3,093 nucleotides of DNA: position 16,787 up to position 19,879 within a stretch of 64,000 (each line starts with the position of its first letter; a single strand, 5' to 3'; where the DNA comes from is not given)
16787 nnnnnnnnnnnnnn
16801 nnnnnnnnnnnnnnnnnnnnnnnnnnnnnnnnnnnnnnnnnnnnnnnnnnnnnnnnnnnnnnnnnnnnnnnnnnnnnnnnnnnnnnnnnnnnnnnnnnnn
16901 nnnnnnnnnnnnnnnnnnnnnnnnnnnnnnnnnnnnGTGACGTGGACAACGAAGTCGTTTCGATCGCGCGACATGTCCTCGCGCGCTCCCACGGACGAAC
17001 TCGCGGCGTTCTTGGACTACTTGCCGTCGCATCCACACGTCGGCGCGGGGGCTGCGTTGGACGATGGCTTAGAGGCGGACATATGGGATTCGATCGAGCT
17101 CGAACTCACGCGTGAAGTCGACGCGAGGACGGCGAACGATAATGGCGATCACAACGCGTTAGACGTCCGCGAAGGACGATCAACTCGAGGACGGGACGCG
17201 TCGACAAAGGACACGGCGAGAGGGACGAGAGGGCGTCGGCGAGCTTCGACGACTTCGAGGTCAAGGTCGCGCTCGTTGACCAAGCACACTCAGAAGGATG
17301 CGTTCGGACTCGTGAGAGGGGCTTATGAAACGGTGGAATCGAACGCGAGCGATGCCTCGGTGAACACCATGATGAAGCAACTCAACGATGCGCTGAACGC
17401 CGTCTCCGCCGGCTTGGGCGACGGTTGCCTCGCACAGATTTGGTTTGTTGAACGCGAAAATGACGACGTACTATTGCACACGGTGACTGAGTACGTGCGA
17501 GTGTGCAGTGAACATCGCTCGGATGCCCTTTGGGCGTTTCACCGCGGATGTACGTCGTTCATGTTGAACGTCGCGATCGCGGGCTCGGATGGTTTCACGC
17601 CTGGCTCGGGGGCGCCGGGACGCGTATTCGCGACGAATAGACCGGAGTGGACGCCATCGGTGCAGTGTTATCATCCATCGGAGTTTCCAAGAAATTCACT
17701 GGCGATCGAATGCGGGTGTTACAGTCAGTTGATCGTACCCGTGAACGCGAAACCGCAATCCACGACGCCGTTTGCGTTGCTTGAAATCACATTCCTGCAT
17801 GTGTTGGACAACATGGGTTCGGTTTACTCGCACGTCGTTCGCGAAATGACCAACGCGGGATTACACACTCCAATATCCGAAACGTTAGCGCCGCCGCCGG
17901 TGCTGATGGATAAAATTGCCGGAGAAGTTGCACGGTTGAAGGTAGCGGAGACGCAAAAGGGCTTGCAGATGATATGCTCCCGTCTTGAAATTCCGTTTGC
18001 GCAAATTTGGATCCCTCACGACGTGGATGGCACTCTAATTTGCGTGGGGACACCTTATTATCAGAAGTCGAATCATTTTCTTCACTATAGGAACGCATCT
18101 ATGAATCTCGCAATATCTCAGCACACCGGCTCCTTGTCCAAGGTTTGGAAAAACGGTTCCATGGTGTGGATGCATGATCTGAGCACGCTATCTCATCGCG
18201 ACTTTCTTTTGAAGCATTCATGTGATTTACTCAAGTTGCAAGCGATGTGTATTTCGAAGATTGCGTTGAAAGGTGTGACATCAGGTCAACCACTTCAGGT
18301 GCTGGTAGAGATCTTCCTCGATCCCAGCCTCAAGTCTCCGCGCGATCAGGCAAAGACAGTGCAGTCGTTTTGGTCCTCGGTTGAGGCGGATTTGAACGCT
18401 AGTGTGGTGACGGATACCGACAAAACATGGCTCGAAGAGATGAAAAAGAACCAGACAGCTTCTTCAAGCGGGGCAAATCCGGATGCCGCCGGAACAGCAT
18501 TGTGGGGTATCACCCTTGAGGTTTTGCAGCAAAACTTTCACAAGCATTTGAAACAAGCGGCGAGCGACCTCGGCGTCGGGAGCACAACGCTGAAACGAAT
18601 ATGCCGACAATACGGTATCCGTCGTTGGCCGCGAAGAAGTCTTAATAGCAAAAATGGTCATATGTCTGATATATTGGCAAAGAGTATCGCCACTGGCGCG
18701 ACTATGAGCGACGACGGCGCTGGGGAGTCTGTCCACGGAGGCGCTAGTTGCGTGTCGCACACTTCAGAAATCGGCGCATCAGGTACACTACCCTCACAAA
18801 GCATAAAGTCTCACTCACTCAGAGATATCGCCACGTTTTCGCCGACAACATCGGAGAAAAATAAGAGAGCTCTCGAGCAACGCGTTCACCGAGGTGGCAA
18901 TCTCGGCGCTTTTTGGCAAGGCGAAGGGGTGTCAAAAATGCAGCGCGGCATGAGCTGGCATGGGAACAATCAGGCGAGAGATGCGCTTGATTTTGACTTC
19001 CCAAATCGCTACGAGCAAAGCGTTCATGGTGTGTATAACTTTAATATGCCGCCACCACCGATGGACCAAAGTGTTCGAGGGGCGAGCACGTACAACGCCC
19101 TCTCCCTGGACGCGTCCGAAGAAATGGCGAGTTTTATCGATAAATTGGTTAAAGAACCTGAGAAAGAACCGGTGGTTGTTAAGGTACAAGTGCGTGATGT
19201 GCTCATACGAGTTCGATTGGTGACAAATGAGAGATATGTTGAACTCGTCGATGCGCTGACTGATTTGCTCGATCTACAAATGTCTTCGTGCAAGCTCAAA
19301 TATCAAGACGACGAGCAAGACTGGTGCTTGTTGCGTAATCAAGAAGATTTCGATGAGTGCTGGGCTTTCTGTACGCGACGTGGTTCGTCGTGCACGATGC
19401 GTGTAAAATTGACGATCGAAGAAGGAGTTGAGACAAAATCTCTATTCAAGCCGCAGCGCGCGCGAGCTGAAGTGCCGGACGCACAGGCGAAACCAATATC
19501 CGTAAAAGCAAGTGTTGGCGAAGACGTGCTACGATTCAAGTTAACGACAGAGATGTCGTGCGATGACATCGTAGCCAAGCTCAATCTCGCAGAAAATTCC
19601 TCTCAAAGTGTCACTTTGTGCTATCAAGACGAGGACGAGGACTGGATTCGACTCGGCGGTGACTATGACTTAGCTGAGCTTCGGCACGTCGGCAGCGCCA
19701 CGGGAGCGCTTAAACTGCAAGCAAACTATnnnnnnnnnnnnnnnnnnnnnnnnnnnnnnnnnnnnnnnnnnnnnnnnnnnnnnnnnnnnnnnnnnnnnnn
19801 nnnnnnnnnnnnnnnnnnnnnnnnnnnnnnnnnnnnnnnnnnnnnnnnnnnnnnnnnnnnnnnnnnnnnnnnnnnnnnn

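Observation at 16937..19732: NIN-like (RWP-RK) transcription factor with two tandem PB1 domains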

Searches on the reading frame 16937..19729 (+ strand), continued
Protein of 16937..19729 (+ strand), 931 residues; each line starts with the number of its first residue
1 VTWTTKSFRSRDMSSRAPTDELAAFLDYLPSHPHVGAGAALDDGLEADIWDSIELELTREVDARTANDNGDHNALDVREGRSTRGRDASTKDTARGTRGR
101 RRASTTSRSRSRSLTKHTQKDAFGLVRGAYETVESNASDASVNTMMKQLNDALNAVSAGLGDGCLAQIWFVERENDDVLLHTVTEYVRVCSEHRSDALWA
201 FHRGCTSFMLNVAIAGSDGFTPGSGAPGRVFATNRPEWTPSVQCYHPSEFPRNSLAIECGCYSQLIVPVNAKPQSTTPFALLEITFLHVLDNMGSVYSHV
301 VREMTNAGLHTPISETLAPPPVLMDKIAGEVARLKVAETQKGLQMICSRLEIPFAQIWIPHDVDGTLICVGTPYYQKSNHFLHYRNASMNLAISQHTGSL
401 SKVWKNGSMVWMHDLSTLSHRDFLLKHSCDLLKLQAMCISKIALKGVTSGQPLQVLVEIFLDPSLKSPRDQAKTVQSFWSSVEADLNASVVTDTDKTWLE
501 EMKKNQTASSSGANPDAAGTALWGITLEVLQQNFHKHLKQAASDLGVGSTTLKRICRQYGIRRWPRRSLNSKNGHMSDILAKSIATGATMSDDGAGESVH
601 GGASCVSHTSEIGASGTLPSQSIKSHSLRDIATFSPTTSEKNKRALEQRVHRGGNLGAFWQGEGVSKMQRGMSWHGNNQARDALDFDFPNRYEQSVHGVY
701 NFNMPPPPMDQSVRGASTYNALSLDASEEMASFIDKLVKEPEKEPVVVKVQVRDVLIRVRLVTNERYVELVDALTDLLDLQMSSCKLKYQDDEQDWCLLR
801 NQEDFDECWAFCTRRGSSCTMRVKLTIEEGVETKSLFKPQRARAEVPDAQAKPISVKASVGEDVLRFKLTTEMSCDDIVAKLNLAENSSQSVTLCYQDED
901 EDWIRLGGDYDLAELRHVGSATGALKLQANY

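Call 35: list_cluster_members(proteins=[P0258, P0259, P0260, P0261, P0275, P0278, P0263, P0277, P0262, P0271])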
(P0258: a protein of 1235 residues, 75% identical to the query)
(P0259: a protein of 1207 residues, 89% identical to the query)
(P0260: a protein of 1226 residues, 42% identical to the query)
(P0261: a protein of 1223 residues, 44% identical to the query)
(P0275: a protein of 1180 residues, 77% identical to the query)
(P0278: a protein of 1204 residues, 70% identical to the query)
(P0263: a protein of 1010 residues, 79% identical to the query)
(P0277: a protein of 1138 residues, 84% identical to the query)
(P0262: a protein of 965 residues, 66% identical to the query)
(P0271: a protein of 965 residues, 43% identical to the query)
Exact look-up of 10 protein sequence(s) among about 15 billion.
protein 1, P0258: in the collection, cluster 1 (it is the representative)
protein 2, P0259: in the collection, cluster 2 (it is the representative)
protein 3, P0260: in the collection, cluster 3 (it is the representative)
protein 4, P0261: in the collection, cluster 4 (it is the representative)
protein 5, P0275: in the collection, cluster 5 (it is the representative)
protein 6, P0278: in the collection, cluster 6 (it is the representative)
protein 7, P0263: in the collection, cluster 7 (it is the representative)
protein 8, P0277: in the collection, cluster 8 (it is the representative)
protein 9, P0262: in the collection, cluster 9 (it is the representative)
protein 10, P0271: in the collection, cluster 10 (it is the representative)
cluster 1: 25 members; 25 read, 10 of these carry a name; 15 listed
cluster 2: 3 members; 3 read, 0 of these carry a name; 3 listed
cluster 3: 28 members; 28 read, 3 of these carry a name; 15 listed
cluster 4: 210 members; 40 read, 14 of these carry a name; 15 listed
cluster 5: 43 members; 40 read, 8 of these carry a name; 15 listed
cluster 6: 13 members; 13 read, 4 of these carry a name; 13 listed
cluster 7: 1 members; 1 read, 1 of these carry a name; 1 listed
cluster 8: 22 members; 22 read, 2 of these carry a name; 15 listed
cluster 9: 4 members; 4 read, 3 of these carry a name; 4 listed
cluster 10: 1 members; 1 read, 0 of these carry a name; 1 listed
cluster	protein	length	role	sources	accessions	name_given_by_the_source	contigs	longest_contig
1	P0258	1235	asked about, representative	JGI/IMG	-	hypothetical protein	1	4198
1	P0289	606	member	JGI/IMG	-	hypothetical protein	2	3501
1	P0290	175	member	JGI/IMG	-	hypothetical protein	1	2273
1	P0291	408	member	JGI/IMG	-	hypothetical protein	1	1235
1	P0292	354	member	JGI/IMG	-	hypothetical protein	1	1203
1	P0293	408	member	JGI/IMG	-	hypothetical protein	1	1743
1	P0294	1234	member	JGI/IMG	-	hypothetical protein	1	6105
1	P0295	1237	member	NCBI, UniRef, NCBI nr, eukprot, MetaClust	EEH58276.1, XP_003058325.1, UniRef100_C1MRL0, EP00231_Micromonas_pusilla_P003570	nit2-like protein 2 [Micromonas pusilla CCMP1545] | Nit2-like protein 2 n=1 Tax=Micromonas pusilla (strain CCMP1545) TaxID=564608 ... | XP_003058325.1 nit2-like protein 2 [Micromonas pusilla CCMP1545]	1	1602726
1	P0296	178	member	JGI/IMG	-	hypothetical protein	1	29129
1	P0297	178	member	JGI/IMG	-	hypothetical protein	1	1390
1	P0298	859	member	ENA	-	-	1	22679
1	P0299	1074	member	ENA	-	-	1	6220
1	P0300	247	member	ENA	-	-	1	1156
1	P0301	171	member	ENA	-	-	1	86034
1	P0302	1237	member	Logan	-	-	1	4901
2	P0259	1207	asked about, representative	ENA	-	-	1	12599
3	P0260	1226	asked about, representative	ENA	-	-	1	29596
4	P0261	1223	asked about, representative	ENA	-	-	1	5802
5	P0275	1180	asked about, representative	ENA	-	-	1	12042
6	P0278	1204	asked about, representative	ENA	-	-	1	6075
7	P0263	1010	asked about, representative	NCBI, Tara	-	strand:+ start:4777 stop:7809 length:3033 start_codon:yes stop_codon:yes ...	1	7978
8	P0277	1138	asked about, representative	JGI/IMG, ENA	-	-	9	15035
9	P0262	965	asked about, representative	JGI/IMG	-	hypothetical protein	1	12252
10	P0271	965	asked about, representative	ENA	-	-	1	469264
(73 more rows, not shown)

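Call 36: search_protein_families(library=pfam, proteins=[P0295, P0201, P0260, P0259, P0275, P0057, P0092, P0144], max_evalue=0.01)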
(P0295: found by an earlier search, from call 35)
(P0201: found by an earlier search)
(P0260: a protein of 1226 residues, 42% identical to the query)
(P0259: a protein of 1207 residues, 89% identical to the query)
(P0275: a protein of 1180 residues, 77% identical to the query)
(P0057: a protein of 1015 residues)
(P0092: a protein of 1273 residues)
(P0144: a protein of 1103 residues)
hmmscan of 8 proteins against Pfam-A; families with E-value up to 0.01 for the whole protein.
P0295 (1237 aa): 5 families
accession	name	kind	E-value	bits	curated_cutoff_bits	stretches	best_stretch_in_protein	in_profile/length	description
PF02042.20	RWP-RK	-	1.6e-21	76.4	29.3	1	638-684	2-48/49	RWP-RK domain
PF22922.2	GAF_NLP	-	5.3e-16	59.1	24.1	1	397-547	17-170/175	NLP protein GAF domain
PF00564.30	PB1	-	1.5e-14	54.2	23.6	2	1044-1076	39-71/84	PB1 domain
PF13185.12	GAF_2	-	0.0028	18.3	28.6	0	396-482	10-86/136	GAF domain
PF12277.13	DUF3618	-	0.0091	16.7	24.9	1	196-220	12-36/47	Protein of unknown function (DUF3618)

P0201 (1231 aa): 3 families
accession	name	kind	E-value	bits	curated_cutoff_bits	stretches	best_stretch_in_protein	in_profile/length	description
PF22922.2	GAF_NLP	-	1.1e-20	74.3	24.1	1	328-472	16-169/175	NLP protein GAF domain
PF02042.20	RWP-RK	-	5.1e-19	68.4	29.3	1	576-622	2-48/49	RWP-RK domain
PF00564.30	PB1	-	1.8e-11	44.3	23.6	2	977-1039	3-67/84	PB1 domain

P0260 (1226 aa): 4 families
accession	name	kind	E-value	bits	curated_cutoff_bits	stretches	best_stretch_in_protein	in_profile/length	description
PF22922.2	GAF_NLP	-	8.3e-23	81.2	24.1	1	467-616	19-171/175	NLP protein GAF domain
PF02042.20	RWP-RK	-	2.2e-21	75.9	29.3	1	679-725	2-48/49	RWP-RK domain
PF00564.30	PB1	-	1.4e-19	70.2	23.6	2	1028-1092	4-69/84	PB1 domain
PF13185.12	GAF_2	-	0.0024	18.5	28.6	0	510-549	46-86/136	GAF domain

P0259 (1207 aa): 3 families
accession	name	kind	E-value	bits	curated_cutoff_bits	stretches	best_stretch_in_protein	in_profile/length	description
PF22922.2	GAF_NLP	-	1.2e-22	80.7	24.1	2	327-472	19-171/175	NLP protein GAF domain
PF02042.20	RWP-RK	-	1e-21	77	29.3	1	581-627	2-48/49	RWP-RK domain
PF00564.30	PB1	-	2.5e-20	72.7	23.6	2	1129-1196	2-70/84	PB1 domain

P0275 (1180 aa): 3 families
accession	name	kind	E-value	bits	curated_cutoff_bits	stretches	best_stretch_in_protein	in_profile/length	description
PF00564.30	PB1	-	4.8e-23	81.4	23.6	2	990-1064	4-79/84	PB1 domain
PF22922.2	GAF_NLP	-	1.3e-22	80.6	24.1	1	496-655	15-169/175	NLP protein GAF domain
PF02042.20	RWP-RK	-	1.8e-20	73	29.3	1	687-733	2-48/49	RWP-RK domain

P0057 (1015 aa): 3 families
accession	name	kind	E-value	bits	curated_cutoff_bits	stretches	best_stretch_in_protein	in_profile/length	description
PF02042.20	RWP-RK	-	1.4e-21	76.6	29.3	1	576-622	2-48/49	RWP-RK domain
PF22922.2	GAF_NLP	-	4.8e-20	72.2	24.1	1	378-517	17-166/175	NLP protein GAF domain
PF00564.30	PB1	-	1.8e-11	44.3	23.6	1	936-1012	1-78/84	PB1 domain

P0092 (1273 aa): 12 families
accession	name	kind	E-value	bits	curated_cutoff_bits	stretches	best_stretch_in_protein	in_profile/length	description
PF00564.30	PB1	-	2.3e-77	255.4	23.6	6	800-881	1-83/84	PB1 domain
PF22922.2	GAF_NLP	-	4.9e-58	196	24.1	1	172-344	3-174/175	NLP protein GAF domain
PF23508.1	MBB1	-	2.4e-11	44.2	27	0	1226-1249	55-78/108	MBB1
PF23177.1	bHLH_IRO3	-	2.2e-10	41.1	27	0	587-628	35-76/80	Iron-related transcription factor 3 bHLH domain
PF02042.20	RWP-RK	-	4.8e-09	36.4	29.3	1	446-491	2-47/49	RWP-RK domain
PF21074.2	GDH_C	-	8.2e-08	32.2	26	0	1086-1262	123-286/339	Glutamate dehydrogenase, C-terminal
PF00754.31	F5_F8_type_C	-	8.6e-08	32.8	28.2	0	583-606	65-83/127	F5/8 type C domain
PF07081.18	DUF1349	-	1.4e-07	31.8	32.4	0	697-725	114-142/179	Protein of unknown function (DUF1349)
PF08398.15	Phospholip_A2_4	-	5.2e-07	30.3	23.9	0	1222-1266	33-78/80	Phospholipase A2-like domain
PF06613.17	KorB_C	-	1.6e-06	28.4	25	0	707-726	29-48/59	KorB C-terminal beta-barrel domain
PF06480.20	FtsH_ext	-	0.00014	22.5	25.5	0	772-844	54-102/103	FtsH Extracellular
PF01111.24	CKS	-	0.00089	19.8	27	0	839-870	2-33/68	Cyclin-dependent kinase regulatory subunit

P0144 (1103 aa): 10 families
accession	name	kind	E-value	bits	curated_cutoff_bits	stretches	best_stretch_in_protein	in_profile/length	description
PF00564.30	PB1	-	2.8e-63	210.3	23.6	5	911-990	2-82/84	PB1 domain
PF22922.2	GAF_NLP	-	1.7e-41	142.1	24.1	1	243-402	6-174/175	NLP protein GAF domain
PF20424.3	PilZN3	-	3.1e-10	40.7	27.4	0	705-757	16-68/135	PilZN3 domain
PF01936.24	NYN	-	9.8e-08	33.1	24.2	0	716-773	81-139/145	NYN domain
PF23755.1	Ig-like_IP5PC_F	-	1.4e-06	28.5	27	0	722-785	10-70/137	IP5P C-F Ig-like domain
PF18961.6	DUF5703_N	-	4.6e-06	26.9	26.7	0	577-653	55-132/287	Domain of unknown function (DUF5703)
PF13185.12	GAF_2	-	0.00048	20.8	28.6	0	102-212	13-118/136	GAF domain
PF12571.13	Phage_tail_fib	-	0.0018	18.7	23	0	602-649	90-137/150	Phage tail-collar fibre protein, N-terminal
PF17904.7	KH_9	-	0.0058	17.4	24.2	0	706-748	20-65/85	FMRP KH0 domain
PF04461.18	DUF520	-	0.0089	16.6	23.2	0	823-928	18-124/161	Protein of unknown function (DUF520)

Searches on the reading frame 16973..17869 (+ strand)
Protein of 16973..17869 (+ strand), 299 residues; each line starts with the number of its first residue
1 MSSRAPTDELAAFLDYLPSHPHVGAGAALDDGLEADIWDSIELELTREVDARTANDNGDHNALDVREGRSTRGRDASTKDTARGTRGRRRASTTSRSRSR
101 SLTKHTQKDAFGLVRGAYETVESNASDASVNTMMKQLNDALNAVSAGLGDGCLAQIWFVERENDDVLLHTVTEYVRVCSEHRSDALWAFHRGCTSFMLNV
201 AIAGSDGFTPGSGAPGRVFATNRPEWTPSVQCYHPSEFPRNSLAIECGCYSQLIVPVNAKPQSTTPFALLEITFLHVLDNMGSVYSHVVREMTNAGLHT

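Call 5: search_protein_families(library=pfam, proteins=[window:16973-17869:+], max_evalue=10)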
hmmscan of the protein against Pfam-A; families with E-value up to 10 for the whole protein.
seq(299 aa): 3 families
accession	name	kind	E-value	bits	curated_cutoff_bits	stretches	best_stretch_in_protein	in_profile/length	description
PF14215.12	bHLH-MYC_N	-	0.0042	17.8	30.2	1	188-258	85-155/181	bHLH-MYC and R2R3-MYB transcription factors N-terminal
PF22922.2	GAF_NLP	-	0.0077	16.2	24.1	1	135-263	12-136/175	NLP protein GAF domain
PF18856.6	baeRF_family12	-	0.97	10.4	27.7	1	54-131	15-92/138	Bacterial archaeo-eukaryotic release factor family 12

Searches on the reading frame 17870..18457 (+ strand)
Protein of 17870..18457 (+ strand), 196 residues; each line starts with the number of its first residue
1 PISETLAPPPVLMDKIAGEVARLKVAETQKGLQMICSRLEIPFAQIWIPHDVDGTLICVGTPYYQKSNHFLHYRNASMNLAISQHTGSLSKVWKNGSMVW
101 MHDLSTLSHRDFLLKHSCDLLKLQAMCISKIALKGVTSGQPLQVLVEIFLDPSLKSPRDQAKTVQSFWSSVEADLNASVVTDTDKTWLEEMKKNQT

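Call 5: search_protein_families(library=pfam, proteins=[window:17870-18457:+], max_evalue=10)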
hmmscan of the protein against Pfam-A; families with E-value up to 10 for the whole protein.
seq(196 aa): 1 family
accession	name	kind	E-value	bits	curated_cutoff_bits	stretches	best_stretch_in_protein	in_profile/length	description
PF22922.2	GAF_NLP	-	2.1e-11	44.1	24.1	1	22-171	8-167/175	NLP protein GAF domain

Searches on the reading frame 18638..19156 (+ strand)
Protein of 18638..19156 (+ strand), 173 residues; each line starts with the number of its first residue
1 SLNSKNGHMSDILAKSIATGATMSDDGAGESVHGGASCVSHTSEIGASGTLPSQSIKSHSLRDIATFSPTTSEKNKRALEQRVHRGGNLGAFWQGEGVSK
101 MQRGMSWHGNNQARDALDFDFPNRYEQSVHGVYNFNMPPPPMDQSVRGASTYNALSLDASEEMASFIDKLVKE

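Call 5: search_protein_families(library=pfam, proteins=[window:18638-19156:+], max_evalue=10)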
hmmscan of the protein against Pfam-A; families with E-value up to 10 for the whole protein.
seq(173 aa): 0 families
